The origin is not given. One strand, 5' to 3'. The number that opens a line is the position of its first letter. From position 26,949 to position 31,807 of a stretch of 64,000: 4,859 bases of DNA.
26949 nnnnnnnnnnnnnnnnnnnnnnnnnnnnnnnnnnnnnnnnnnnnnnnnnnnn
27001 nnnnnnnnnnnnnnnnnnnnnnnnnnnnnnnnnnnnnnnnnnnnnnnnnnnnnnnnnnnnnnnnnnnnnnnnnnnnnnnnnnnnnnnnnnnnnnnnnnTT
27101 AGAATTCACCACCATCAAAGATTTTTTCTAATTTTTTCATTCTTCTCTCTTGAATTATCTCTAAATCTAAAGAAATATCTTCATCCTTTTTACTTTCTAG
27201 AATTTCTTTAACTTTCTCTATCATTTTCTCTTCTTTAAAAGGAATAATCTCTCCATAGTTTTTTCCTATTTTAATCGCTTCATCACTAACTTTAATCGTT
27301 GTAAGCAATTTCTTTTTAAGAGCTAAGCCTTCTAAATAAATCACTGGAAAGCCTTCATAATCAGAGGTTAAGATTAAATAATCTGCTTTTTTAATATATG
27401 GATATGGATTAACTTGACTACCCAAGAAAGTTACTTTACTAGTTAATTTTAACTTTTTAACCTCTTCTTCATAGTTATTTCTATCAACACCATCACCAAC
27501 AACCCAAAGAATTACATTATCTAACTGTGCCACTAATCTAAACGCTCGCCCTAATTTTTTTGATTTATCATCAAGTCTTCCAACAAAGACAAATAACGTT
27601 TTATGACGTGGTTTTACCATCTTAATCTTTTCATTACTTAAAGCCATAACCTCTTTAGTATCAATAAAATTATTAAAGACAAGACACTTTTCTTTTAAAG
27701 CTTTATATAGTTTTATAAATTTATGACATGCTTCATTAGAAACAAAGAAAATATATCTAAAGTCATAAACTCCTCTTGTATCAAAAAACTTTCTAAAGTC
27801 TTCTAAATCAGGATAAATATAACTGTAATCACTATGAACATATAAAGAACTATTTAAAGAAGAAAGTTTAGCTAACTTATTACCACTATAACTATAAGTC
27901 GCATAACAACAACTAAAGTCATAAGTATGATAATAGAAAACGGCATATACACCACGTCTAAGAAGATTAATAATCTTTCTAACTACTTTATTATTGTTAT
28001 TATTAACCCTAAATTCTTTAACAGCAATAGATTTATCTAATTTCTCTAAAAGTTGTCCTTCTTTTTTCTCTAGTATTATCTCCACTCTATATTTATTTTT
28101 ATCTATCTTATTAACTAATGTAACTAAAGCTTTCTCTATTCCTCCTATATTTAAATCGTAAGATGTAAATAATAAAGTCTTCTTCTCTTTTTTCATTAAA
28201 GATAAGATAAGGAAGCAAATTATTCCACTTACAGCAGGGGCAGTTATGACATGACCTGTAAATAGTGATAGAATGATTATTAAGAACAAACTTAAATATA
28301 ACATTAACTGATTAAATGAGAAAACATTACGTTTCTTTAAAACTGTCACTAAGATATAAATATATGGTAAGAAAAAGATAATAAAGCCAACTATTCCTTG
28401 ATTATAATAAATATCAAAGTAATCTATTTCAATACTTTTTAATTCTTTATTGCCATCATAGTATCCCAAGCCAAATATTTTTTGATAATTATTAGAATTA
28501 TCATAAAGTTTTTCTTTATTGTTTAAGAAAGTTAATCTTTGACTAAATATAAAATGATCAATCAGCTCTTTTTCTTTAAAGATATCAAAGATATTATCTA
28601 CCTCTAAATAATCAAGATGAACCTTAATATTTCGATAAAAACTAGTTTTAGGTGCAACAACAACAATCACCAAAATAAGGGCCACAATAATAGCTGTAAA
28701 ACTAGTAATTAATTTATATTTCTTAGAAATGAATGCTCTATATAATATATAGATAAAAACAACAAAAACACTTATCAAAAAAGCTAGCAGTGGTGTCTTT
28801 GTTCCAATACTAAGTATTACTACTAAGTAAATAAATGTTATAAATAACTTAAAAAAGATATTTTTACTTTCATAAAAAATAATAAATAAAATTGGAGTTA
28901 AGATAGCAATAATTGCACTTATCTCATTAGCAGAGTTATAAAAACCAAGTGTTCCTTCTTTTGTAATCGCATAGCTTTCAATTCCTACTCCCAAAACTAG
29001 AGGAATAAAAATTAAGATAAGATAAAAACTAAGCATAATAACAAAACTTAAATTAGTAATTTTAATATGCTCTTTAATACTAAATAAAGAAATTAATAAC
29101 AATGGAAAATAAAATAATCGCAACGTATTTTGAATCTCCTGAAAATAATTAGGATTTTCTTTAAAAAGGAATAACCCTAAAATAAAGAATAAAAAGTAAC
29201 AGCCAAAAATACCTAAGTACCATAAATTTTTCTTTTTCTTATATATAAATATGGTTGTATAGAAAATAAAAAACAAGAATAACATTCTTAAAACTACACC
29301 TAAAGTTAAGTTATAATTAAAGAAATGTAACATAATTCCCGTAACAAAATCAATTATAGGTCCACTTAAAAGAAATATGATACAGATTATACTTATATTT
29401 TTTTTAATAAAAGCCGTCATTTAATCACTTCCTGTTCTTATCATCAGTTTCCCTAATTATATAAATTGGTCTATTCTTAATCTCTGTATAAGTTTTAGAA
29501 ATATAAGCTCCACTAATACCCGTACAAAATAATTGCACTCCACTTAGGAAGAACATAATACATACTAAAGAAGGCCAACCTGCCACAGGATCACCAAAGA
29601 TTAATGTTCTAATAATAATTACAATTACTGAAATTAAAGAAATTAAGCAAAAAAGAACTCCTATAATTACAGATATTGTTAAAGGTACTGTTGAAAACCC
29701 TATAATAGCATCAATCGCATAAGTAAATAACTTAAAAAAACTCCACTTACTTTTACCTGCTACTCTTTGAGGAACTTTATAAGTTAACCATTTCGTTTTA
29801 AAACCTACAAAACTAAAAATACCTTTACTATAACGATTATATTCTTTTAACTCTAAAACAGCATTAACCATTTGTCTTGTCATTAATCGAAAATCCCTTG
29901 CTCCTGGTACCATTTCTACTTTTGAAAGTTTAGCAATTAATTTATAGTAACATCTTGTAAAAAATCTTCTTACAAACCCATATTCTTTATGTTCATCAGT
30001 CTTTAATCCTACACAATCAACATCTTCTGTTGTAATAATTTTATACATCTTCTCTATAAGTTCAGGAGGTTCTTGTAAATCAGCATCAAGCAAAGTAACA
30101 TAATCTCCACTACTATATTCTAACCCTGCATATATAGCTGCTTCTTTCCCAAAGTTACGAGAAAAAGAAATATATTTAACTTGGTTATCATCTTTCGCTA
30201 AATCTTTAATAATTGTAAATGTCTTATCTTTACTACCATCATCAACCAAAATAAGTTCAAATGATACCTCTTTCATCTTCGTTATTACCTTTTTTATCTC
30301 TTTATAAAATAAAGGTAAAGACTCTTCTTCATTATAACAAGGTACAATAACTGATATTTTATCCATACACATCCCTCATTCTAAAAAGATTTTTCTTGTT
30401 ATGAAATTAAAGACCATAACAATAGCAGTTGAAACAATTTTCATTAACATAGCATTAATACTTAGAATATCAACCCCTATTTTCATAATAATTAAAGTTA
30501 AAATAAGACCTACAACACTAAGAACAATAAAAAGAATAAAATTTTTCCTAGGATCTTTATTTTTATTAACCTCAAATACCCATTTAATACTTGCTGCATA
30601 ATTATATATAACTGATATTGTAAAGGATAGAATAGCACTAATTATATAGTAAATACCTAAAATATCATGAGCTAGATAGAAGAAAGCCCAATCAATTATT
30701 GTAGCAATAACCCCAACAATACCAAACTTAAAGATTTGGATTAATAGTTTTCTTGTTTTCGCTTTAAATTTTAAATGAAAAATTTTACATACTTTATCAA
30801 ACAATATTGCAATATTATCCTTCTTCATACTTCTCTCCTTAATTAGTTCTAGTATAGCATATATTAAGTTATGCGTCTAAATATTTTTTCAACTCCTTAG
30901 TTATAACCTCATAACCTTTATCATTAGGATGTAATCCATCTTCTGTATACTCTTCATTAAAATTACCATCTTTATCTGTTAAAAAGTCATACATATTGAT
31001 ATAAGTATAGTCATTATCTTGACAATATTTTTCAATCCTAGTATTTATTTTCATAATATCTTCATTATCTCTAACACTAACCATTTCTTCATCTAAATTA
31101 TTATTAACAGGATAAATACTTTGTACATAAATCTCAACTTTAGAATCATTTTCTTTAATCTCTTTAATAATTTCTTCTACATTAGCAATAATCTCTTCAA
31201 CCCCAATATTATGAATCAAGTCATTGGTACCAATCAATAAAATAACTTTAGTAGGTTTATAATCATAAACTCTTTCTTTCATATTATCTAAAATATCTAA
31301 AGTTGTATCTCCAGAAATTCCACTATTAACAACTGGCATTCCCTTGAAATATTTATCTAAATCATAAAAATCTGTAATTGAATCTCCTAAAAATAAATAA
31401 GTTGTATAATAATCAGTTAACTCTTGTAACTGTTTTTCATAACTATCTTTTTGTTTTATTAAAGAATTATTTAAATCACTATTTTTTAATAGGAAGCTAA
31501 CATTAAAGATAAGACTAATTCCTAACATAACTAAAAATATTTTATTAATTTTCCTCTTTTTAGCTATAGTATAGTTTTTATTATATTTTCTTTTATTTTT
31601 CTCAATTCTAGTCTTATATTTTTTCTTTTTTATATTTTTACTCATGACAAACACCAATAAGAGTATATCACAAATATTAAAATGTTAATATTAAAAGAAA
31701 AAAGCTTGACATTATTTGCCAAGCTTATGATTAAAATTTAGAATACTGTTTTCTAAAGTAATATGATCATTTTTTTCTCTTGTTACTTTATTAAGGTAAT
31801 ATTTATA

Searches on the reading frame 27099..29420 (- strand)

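Call 23: search_protein_families(library=pfam, proteins=[window:27099-29420:-])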
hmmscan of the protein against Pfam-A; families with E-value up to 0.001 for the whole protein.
window:27099-29420:- (773 aa): 4 families
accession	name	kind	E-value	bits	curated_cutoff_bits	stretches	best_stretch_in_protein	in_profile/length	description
PF13425.11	O-antigen_lig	-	2.1e-43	149.3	31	2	12-274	7-286/462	O-antigen ligase like membrane protein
PF00534.26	Glycos_transf_1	-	9.8e-17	61.4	26.4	1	600-746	8-161/172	Glycosyl transferases group 1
PF13692.12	Glyco_trans_1_4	-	1.4e-15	58.3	27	1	609-742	3-141/142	Glycosyl transferases group 1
PF13439.12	Glyco_transf_4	-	0.00012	22.6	28.5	1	425-589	1-169/170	Glycosyltransferase Family 4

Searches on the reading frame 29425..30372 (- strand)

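Call 23: search_protein_families(library=pfam, proteins=[window:29425-30372:-])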
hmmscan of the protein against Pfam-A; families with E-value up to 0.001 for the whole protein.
window:29425-30372:- (315 aa): 3 families
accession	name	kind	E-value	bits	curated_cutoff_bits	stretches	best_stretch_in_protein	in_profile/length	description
PF00535.33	Glycos_transf_2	-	1.2e-33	116.8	23.3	1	7-170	1-165/168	Glycosyl transferase family 2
PF10111.15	Glyco_tranf_2_2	-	3.2e-11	43.7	27.3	1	7-117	1-110/276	Glycosyltransferase like family 2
PF13641.12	Glyco_tranf_2_3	-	5.8e-11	43.3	27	1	6-165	3-158/230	Glycosyltransferase like family 2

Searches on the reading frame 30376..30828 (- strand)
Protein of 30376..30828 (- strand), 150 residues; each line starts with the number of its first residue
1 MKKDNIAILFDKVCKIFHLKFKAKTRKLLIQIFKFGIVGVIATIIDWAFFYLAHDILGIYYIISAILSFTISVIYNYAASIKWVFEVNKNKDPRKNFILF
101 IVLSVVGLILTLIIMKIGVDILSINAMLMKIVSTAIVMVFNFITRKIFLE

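Call 23: search_protein_families(library=pfam, proteins=[window:30376-30828:-])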
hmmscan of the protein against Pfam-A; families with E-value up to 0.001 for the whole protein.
window:30376-30828:- (150 aa): 1 family
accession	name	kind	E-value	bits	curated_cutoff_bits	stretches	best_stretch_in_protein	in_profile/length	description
PF04138.20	GtrA_DPMS_TM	-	1.1e-24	87.3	26.1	1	34-148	1-115/117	GtrA/DPMS, transmembrane domain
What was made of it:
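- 30376..30828 (-): The only GtrA-family flippase candidate in the window, 23 kb upstream, next to a second GtrB-like GT2 (29425-30372). Pfam GtrA_DPMS_TM at 1.1e-24 (call 23).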

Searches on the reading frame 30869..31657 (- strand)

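Call 23: search_protein_families(library=pfam, proteins=[window:30869-31657:-])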
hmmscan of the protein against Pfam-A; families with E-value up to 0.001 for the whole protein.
window:30869-31657:- (262 aa): 5 families
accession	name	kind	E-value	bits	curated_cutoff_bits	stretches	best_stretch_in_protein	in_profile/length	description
PF13472.12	Lipase_GDSL_2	-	1.2e-28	101.2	32.9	1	89-251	1-178/178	GDSL-like Lipase/Acylhydrolase family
PF00657.28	Lipase_GDSL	-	2.6e-16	60.9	23.6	1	87-255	1-207/208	GDSL-like Lipase/Acylhydrolase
PF17182.10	OSK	-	3.8e-09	36.5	27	1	109-232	45-161/202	OSK domain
PF04311.20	DUF459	-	3.9e-06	26.8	27.2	1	110-256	35-194/197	Protein of unknown function (DUF459)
PF14606.12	Lipase_GDSL_3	-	0.0009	20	27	1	106-258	33-175/178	GDSL-like Lipase/Acylhydrolase family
